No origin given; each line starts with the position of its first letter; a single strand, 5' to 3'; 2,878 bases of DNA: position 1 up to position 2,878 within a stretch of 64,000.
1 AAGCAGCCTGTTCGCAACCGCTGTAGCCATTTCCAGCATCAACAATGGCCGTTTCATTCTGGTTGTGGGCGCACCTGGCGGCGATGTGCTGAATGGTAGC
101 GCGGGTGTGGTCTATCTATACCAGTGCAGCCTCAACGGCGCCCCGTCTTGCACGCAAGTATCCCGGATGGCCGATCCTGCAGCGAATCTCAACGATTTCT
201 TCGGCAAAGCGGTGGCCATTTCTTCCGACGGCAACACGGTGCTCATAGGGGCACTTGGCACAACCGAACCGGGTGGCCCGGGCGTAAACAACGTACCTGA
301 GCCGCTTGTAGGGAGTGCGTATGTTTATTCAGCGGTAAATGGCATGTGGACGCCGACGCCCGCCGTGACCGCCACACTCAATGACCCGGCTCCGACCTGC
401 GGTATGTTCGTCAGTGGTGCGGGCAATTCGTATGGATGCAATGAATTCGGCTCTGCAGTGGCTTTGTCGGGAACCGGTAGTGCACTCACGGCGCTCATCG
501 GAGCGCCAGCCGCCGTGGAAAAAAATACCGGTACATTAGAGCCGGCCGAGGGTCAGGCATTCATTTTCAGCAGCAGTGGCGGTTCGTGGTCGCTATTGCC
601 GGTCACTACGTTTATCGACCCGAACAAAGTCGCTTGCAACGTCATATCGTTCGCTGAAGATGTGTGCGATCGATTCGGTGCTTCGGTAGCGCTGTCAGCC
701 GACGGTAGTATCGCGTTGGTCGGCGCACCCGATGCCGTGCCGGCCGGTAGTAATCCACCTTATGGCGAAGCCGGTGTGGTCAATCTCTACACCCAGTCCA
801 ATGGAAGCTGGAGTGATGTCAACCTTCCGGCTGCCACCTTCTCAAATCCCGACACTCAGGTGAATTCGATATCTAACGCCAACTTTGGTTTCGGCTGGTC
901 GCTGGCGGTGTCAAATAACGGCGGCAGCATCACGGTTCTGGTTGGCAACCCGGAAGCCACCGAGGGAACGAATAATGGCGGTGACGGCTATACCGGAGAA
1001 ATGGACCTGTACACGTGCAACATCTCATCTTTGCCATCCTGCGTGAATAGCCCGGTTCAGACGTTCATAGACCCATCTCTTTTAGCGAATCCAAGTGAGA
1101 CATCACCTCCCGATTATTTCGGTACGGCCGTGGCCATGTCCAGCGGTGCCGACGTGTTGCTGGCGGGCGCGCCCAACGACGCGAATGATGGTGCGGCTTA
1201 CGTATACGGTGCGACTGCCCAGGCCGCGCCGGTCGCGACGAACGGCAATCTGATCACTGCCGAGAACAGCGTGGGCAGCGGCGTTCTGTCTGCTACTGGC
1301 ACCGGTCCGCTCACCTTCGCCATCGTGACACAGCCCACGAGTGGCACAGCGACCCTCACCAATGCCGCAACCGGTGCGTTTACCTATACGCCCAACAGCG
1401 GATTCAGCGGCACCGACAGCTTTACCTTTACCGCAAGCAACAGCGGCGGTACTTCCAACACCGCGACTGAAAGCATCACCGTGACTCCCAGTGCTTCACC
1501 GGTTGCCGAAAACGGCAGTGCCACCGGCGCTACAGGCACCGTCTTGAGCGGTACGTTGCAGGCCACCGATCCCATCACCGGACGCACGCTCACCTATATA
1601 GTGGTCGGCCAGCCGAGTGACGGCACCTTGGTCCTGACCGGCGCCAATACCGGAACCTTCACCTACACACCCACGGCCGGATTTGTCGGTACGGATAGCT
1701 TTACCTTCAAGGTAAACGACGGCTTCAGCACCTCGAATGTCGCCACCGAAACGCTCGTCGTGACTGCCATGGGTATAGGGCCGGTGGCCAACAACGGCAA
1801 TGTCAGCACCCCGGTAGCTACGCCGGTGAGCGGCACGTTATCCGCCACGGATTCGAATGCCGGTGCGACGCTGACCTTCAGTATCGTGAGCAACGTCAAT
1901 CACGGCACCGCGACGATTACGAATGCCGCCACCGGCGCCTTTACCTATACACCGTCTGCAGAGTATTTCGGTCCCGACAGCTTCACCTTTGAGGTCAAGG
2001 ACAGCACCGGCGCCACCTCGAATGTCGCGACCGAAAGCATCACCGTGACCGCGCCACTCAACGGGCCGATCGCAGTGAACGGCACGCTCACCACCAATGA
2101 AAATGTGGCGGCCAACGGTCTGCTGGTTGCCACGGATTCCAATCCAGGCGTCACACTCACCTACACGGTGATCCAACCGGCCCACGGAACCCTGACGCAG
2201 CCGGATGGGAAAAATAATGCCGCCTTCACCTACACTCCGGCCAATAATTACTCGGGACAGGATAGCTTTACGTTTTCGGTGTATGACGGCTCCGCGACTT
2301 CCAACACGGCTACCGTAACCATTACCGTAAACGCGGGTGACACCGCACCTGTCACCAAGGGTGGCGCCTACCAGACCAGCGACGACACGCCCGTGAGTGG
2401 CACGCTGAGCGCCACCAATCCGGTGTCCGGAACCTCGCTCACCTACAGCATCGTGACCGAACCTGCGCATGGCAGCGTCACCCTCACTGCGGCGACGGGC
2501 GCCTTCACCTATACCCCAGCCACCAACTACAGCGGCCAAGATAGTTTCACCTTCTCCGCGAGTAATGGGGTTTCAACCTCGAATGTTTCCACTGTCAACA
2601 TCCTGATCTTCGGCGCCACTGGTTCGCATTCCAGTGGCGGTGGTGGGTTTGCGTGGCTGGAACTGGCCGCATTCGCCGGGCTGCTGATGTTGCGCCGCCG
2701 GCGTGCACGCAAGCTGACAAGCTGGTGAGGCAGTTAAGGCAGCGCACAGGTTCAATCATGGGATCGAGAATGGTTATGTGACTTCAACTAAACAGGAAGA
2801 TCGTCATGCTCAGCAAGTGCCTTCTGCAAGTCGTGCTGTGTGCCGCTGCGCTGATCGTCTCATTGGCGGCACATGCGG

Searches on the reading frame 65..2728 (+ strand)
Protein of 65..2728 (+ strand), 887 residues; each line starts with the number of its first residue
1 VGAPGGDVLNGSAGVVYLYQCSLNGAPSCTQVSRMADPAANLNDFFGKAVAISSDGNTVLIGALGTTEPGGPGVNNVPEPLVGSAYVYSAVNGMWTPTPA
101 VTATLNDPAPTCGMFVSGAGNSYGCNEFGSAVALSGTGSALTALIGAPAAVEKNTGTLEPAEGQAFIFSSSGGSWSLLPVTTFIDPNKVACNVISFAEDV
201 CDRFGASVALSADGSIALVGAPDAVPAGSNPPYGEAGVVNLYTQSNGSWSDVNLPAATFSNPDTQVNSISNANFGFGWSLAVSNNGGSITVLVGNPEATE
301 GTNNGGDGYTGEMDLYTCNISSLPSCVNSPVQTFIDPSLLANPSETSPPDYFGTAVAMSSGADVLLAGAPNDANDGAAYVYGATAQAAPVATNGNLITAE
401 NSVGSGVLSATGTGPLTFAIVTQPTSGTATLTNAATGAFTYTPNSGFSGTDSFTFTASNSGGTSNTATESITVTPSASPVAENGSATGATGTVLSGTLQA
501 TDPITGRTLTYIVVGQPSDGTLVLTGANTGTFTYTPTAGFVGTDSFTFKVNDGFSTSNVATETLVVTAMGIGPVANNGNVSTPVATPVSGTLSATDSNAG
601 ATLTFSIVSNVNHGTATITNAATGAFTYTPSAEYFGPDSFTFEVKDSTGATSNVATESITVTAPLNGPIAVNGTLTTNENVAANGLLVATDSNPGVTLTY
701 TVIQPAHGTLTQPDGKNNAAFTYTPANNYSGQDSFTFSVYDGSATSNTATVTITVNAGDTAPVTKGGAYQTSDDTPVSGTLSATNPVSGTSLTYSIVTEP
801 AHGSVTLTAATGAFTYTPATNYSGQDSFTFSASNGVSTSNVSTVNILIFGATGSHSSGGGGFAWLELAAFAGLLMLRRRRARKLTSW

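Call 76: search_protein_families(library=pfam, proteins=[window:65-2728:+], max_evalue=1e-12)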
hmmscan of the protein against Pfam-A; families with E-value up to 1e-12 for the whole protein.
window:65-2728:+ (887 aa): 4 families
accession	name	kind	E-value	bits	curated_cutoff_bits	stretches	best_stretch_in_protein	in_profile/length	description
PF17963.7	Big_9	-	2.2e-65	218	23.6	2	668-754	4-89/89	Bacterial Ig domain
PF17892.7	Cadherin_5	-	1.1e-39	134.6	26.5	0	686-756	30-98/98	Cadherin-like domain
PF17803.7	Cadherin_4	-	1.1e-32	112.8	25.1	0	749-816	1-71/71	Bacterial cadherin-like domain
PF14312.12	FG-GAP_2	-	4.5e-20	72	23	0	343-381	9-49/49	FG-GAP repeat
